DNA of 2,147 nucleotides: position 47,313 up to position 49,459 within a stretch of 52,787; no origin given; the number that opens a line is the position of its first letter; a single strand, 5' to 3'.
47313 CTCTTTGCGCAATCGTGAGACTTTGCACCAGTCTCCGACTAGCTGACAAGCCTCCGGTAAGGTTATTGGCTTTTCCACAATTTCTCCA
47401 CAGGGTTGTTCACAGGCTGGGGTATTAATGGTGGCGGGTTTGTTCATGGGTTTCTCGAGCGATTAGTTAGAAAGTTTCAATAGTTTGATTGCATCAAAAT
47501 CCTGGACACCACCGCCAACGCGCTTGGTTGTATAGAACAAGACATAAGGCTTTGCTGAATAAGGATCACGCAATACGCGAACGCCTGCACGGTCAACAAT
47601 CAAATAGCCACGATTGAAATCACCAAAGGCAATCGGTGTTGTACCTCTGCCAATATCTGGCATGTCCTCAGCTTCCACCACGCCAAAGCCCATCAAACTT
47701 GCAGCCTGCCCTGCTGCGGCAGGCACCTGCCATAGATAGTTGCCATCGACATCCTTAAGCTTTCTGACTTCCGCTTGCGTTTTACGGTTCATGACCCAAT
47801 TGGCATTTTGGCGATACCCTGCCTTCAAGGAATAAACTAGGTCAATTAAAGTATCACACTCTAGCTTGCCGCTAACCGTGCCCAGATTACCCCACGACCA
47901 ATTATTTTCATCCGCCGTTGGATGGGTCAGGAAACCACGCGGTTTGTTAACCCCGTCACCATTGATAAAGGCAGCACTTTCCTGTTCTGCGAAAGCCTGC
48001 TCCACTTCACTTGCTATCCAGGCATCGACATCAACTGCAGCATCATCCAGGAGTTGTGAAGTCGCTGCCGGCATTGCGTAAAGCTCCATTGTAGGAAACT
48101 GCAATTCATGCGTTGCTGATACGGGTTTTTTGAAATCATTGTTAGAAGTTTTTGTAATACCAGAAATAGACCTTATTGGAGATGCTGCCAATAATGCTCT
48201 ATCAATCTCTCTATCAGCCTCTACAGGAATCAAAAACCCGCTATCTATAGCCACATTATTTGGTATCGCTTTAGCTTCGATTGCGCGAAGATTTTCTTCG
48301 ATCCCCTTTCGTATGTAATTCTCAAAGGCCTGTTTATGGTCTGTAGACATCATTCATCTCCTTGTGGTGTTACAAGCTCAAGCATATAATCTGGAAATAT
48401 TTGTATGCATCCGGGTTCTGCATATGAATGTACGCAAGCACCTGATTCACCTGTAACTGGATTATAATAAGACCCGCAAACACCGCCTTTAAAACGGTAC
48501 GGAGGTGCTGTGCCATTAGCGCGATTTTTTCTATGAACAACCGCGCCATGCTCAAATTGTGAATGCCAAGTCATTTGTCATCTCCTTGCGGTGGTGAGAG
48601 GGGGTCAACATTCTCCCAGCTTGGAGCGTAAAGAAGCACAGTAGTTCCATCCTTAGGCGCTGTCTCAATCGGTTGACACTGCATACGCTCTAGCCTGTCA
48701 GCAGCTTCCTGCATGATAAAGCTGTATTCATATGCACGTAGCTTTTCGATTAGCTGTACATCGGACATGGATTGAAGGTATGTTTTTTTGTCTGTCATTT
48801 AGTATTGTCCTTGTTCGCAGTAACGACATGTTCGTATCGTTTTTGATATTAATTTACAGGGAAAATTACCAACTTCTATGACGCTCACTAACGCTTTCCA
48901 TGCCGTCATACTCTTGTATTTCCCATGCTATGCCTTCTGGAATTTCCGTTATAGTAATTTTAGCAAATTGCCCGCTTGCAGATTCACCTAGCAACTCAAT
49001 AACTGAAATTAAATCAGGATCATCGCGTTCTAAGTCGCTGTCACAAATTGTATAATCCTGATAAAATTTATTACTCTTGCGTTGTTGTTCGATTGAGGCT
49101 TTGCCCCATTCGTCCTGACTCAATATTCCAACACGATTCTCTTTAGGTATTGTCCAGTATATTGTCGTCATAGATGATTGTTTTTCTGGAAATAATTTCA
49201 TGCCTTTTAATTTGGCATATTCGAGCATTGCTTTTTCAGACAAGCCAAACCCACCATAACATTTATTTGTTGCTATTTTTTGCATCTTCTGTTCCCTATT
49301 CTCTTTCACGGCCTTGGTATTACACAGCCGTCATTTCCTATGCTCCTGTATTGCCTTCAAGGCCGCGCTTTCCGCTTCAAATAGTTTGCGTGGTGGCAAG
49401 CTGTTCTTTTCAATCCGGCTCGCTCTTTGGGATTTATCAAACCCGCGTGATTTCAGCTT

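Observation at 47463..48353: Orphan HK97/GTA-type capsid paralogue without delta domain, in the early-left operon next to xis/int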

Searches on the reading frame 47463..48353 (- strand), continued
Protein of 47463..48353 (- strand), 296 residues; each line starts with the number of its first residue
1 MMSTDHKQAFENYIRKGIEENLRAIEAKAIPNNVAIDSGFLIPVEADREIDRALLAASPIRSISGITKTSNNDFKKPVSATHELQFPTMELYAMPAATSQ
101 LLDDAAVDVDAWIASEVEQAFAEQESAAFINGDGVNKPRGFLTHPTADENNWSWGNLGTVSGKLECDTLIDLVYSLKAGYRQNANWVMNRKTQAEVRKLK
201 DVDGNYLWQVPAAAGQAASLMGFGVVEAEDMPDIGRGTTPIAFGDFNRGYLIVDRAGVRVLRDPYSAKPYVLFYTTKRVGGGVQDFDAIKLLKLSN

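Call 15: find_encoding_contigs(protein=P0002, flank=10000, max_places=3)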
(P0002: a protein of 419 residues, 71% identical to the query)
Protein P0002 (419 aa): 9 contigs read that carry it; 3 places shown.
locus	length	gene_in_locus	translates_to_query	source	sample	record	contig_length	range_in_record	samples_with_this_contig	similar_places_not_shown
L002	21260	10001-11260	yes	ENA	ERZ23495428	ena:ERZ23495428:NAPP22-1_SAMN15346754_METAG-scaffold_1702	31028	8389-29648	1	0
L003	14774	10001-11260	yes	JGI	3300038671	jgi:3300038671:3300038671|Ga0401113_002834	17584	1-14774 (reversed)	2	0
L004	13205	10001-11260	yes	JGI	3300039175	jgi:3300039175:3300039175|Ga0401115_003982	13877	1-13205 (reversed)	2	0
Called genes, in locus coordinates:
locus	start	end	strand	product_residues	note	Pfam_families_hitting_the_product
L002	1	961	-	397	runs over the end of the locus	-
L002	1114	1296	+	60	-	-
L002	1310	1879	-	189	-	PF06863:DUF1254 (weak)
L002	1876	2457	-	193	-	PF06742:DUF1214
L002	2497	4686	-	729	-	PF00912:Transgly, PF00905:Transpeptidase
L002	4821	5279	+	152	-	PF03692:CxxCxxCC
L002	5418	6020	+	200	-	-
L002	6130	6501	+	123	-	-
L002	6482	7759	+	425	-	PF03237:Terminase_6N, PF17289:Terminase_6C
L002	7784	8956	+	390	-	PF04860:Phage_portal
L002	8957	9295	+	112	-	PF19602:DUF6107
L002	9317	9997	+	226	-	PF04586:Peptidase_S78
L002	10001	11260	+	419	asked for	PF05065:Phage_capsid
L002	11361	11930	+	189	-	PF05135:Phage_connect_1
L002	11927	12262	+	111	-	PF05521:Phage_HCP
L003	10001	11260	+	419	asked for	PF05065:Phage_capsid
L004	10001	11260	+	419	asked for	PF05065:Phage_capsid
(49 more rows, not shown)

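Call 16: find_encoding_contigs(protein=P0006, flank=10000, max_places=2)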
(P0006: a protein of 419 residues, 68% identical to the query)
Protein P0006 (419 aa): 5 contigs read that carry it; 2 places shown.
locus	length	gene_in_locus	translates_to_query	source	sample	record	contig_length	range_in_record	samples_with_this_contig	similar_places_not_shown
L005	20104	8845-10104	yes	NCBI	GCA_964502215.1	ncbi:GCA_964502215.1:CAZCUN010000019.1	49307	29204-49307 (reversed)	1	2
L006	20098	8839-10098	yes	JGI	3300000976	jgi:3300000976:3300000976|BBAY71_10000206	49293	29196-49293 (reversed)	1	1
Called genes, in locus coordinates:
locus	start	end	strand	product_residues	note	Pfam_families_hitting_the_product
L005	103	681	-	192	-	-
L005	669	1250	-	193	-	PF06742:DUF1214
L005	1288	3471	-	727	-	PF00912:Transgly, PF00905:Transpeptidase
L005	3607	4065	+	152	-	PF03692:CxxCxxCC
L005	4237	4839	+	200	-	-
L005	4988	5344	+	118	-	-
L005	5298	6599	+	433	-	PF03237:Terminase_6N, PF17289:Terminase_6C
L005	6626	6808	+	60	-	-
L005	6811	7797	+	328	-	PF04860:Phage_portal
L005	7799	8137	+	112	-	PF19602:DUF6107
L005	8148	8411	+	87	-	PF04586:Peptidase_S78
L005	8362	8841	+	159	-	PF04586:Peptidase_S78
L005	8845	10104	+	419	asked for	PF05065:Phage_capsid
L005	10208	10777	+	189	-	PF05135:Phage_connect_1 (faint), PF24163:HCP (weak)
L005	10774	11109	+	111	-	PF05521:Phage_HCP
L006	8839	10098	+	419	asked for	PF05065:Phage_capsid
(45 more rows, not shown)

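Call 18: find_related_loci(query=window:47463-48353:-, collection=viral_contigs, flank=6000)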
Query window:47463-48353:- (296 aa) in viral_contigs; peptide patterns used: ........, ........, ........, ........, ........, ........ (x = any residue, [..] = any of these).
600 stretches matched a pattern (row limit reached: there are more); 597 encode a relative of the query (tblastn E <= 1e-3); the best 80 are kept; 80 distinct loci.
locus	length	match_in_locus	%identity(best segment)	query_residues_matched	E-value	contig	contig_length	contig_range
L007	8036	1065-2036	62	1-295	8e-130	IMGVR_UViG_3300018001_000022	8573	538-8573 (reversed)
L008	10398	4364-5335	62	1-295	2e-128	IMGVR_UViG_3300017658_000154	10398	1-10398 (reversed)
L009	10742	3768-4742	61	1-296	6e-128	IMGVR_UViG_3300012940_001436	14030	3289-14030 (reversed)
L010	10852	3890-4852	62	3-294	6e-128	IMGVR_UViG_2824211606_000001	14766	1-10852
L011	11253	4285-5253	62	1-294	1e-127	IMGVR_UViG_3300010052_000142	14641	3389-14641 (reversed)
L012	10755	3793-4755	62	4-295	7e-128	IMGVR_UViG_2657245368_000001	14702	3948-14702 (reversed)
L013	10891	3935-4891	61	5-294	3e-127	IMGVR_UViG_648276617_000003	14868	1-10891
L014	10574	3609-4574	63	3-295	9e-127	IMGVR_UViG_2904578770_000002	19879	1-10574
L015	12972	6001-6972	61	1-295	7e-127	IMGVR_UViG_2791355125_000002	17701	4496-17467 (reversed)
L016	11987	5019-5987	60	1-294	8e-127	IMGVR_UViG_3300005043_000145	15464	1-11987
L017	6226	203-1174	61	1-295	7e-127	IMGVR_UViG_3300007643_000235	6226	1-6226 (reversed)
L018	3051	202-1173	60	2-296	4e-131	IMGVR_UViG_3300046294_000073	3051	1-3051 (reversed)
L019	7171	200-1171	60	2-296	2e-126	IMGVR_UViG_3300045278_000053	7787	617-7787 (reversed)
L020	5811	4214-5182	61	2-295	2e-126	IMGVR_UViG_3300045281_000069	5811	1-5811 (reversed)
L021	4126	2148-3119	60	2-296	2e-127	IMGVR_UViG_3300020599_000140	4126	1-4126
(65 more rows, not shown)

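Call 19: find_related_loci(query=window:47463-48353:-, collection=genome_contigs, flank=8000)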
Query window:47463-48353:- (296 aa) in genome_contigs; peptide patterns used: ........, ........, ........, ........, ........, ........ (x = any residue, [..] = any of these).
600 stretches matched a pattern (row limit reached: there are more); 575 encode a relative of the query (tblastn E <= 1e-3); the best 80 are kept; 80 distinct loci.
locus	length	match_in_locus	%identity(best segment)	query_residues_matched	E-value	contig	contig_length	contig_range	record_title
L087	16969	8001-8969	68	1-294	2e-143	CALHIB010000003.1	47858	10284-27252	MAG: uncultured Rhizobiaceae group bacterium isolate R3_Bin_Bin_49_1 genome assembly, contig: c_000000326049, whole geno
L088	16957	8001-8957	67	5-294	2e-136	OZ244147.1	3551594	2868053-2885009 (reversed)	MAG: Rhizobiaceae bacterium isolate 1e894fd4-2ce0-4c09-b76b-97fe937cf179 genome assembly, chromosome: 1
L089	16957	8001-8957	63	5-294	3e-131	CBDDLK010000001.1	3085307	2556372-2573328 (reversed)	MAG: Rhizobiaceae bacterium isolate c179a867-236d-4f5c-9b1c-8385de2c1389 genome assembly, contig: contig_1, whole genome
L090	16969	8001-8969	63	3-296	4e-129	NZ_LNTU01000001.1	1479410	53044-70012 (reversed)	Paramesorhizobium deserti strain A-3-E Scaffold1, whole genome shotgun sequence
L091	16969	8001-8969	62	1-295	1e-128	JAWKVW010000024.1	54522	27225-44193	MAG: Hyphomicrobiales bacterium isolate ABC1.2 ABC1.2.fa-24, whole genome shotgun sequence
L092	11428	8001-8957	66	5-294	4e-128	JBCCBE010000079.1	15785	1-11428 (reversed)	MAG: Pseudomonadota bacterium isolate P01_A01_bin.28 k141_1888785_length_15785_cov_33.2275, whole genome shotgun sequenc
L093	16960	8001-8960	62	5-295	7e-128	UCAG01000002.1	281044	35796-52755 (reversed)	Rhizobiales bacterium isolate AFS058694 genome assembly, contig: contig_2, whole genome shotgun sequence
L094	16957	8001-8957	62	5-294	2e-127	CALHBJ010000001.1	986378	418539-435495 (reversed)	MAG: uncultured Rhizobiaceae group bacterium isolate H2_Bin_METABAT__29_1 genome assembly, contig: c_000000140246, whole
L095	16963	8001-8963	60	3-294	4e-127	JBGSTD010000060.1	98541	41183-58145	MAG: Salaquimonas sp. isolate JTS-AC398 k141_3412161, whole genome shotgun sequence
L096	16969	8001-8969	61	1-294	6e-127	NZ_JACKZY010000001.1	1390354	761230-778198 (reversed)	Nitratireductor sp. B36 NODE_1_length_1390354_cov_158.328276, whole genome shotgun sequence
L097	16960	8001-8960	62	5-295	8e-127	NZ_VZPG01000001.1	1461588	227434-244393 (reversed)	Pseudochrobactrum saccharolyticum strain CCUG 33852 contig_0000001, whole genome shotgun sequence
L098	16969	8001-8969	60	1-294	1e-126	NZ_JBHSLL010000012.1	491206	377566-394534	Aquamicrobium segne strain CCUG 55250 platanus_K_default_12, whole genome shotgun sequence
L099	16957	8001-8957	62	5-294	2e-126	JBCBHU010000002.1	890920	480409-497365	MAG: Pseudomonadota bacterium isolate J06621_16 NODE_2_length_890920_cov_18.622847, whole genome shotgun sequence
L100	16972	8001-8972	60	1-295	4e-126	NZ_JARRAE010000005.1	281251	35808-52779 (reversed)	Pseudochrobactrum sp. sp1633 5, whole genome shotgun sequence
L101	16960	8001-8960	62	5-295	4e-126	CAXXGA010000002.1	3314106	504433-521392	MAG: Breoghania sp. isolate c25fde7c-5ef0-4a0e-b70d-964709d767e8 genome assembly, contig: contig_2, whole genome shotgun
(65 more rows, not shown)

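Call 23: search_dna_similar(query=window:47463-48353:-, collection=phages, mode=protein, max_rows=40)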
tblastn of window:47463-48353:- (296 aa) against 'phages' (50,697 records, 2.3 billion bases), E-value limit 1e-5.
Records with a match: 461; places in all: 464; records where one place covers at least 80% of the query: 236.
Best place of each record, by identity: <60% 461.
By first word of the organism name: Vibrio 182; Streptococcus 99; Streptomyces 15; Burkholderia 13; phage 12; Ralstonia 10; Klebsiella 8; Salmonella 7; Ruminococcus 7; Campylobacter 7; and 48 more.
By host as written in the record: - 192; Streptococcus suis 11; Burkholderia sp. 10; Vibrio crassostreae 9; Ralstonia solanacearum 8; Ruminococcus sp. 6; Klebsiella pneumoniae 5; Streptomyces griseus ATCC 10137 5; and 170 more.
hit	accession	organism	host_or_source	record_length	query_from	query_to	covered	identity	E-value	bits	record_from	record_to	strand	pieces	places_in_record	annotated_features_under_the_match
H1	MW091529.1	Bacteriophage sp. 103231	sewage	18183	1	295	100%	59.9%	7e-104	337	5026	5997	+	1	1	major capsid protein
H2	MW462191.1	Bacteriophage sp.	freshwater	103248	1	295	100%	59.3%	9e-102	331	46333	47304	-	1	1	major capsid protein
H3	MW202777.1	Caudoviricetes sp.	Manatee Spring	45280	5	294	98%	47.1%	8e-78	263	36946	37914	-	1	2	major capsid protein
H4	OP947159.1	Desulfofustis phage LS06-2018-MD02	-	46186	5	296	99%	45.0%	8e-74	251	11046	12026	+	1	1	major head protein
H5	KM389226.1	Pseudomonas phage F_MX1987sp/MX560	-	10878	3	295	99%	44.7%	4e-66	229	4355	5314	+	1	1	record has no annotation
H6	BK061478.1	Pseudomonas phage vB_PaeS-D14E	Pseudomonas aeruginosa strain 3-38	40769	3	295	99%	44.7%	4e-66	229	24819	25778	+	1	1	Phage major capsid protein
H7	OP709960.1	Pseudomonas phage zjk6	Pseudomonas aeruginosa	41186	3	295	99%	44.7%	4e-66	229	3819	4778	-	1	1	hypothetical protein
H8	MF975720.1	Pseudomonas phage VW-6S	Pseudomonas sivasensis W-6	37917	3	295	99%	43.1%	2e-64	224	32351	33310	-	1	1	major capsid protein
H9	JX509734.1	Enterobacteria phage SfI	Shigella flexneri serotype 1a strain 019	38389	2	295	99%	42.4%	7e-57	202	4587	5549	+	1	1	phage major capsid protein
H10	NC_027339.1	Enterobacteria phage SfI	Shigella flexneri serotype 1a strain 019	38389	2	295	99%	42.4%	7e-57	202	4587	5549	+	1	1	major head protein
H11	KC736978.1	Shigella phage SfII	Shigella flexneri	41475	2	295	99%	42.4%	2e-56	201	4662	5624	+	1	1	major capsid protein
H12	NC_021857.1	Shigella phage SfII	Shigella flexneri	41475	2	295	99%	42.4%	2e-56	201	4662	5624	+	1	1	major head protein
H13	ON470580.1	Escherichia phage vB_EcoM-606R7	Escherichia coli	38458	2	295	99%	42.4%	5e-56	200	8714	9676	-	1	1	major capsid protein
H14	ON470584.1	Escherichia phage vB_EcoM-689R6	Escherichia coli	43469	2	295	99%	42.4%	6e-56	200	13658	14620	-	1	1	major capsid protein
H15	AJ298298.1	Enterobacteria phage phiP27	E. coli ONT:H- strain 2771/97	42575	2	294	99%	42.4%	6e-56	199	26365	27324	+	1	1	putative major capsid protein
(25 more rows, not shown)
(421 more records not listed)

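Call 41: predict_structure(alignment_id=A2)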
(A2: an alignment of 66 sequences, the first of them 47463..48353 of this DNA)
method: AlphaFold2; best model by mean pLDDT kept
length: 296 residues; sequences in the alignment: 66
mean_pLDDT: 53.3   pTM: 0.49
mean pLDDT of the five models: 53.3, 50.7, 49.9, 48.4, 42.1
residues with pLDDT >= 90: 0; 70-90: 72; 50-70: 81; < 50: 143
segments of 3 or more residues with pLDDT < 50: 29-42, 66-110, 116-157, 250-286
pLDDT, mean of each block of 10 residues (from residue 1): 66 77 60 37 56 64 50 31 27 29 39 48 35 36 44 45 67 59 75 84 82 80 79 65 65 38 30 28 44 63
secondary structure, 60 per line:
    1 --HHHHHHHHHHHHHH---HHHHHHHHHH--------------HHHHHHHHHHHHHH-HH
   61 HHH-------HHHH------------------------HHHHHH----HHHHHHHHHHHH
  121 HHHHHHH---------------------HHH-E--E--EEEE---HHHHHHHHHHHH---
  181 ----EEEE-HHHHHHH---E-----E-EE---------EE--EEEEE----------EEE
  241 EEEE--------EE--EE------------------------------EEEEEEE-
elements in order: H3-16 H20-29 H44-57 H59-63 H71-74 H99-104 H109-127 E159-162 H166-177 E185-188 H190-196 E223-227 E238-244 E289-295

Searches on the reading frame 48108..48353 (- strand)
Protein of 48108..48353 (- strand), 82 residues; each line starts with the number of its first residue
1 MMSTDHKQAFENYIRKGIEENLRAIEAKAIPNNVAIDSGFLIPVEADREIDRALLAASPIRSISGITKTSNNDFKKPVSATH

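Call 61: search_protein_representatives(protein=window:48108-48353:-)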
Query: 82 residues. Proteins with E-value up to 0.001 (for the whole library): 229; up to 1e-10: 18; up to 1e-30: 0. The best 150 are listed.
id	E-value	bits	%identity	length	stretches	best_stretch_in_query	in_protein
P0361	3.2e-14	68.7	53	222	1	4-78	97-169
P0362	4.2e-14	68.4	50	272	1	4-79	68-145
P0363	4.9e-14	68.2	49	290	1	4-79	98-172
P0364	2.9e-13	65.7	45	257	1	4-79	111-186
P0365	3.9e-13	65.3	45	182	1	3-78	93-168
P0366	5.0e-13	65.0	46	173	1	3-80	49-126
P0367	5.9e-13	64.7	47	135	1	3-81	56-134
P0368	6.6e-13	64.6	47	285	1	4-80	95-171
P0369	3.4e-12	62.3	44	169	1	3-81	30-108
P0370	4.3e-12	62.0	50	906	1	4-81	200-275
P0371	5.1e-12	61.8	44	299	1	5-81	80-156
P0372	6.3e-12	61.5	45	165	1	5-81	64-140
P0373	7.6e-12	61.2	45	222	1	3-76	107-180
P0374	9.4e-12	60.9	43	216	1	3-81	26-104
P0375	2.6e-11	59.6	43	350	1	3-81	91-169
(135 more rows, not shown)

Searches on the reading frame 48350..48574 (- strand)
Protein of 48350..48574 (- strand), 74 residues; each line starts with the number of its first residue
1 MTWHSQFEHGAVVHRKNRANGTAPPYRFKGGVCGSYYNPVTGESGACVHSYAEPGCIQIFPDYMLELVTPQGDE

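Call 3: search_protein_families(library=pfam, proteins=[window:48350-48574:-], max_evalue=0.01)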
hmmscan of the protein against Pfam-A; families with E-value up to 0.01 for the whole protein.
window:48350-48574:- (74 aa): 1 family
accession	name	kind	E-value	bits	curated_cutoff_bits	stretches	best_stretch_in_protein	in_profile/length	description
PF06442.17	DHFR_2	-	0.0013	19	25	1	28-68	38-77/78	R67 dihydrofolate reductase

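Call 4: search_protein_families(library=phrogs, proteins=[window:48350-48574:-], max_evalue=0.01)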
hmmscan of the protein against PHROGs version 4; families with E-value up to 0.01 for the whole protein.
window:48350-48574:- (74 aa): 1 family
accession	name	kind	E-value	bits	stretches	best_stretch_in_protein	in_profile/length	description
phrog_31682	-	unknown function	0.00073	20.7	1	5-66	6-68/84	-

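Call 5: search_protein_families(library=ncbifam, proteins=[window:48350-48574:-], max_evalue=0.01)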
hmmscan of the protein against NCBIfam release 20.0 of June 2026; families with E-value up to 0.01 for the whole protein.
window:48350-48574:- (74 aa): 1 family
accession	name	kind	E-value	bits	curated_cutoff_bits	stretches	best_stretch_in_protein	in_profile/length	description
NF000331.2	trim_DfrB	exception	0.0007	19.5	137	1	23-68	37-77/78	trimethoprim-resistant dihydrofolate reductase DfrB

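Call 6: search_protein_families(library=padloc, proteins=[window:48350-48574:-], max_evalue=0.01)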
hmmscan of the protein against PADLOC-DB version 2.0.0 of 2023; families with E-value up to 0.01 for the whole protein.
window:48350-48574:- (74 aa): 0 families

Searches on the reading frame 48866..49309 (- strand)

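Call 3: search_protein_families(library=pfam, proteins=[window:48866-49309:-], max_evalue=0.01)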
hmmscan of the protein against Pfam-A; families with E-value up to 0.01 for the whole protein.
window:48866-49309:- (147 aa): 0 families

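Call 4: search_protein_families(library=phrogs, proteins=[window:48866-49309:-], max_evalue=0.01)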
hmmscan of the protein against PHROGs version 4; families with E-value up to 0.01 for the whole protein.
window:48866-49309:- (147 aa): 1 family
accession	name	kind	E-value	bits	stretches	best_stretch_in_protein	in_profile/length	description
phrog_16527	-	unknown function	1.1e-30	107.7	1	11-147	2-117/119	-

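Call 5: search_protein_families(library=ncbifam, proteins=[window:48866-49309:-], max_evalue=0.01)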
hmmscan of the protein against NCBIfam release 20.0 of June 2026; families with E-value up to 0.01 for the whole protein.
window:48866-49309:- (147 aa): 0 families

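Call 6: search_protein_families(library=padloc, proteins=[window:48866-49309:-], max_evalue=0.01)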
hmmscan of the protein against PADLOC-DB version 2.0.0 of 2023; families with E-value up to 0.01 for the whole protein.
window:48866-49309:- (147 aa): 0 families
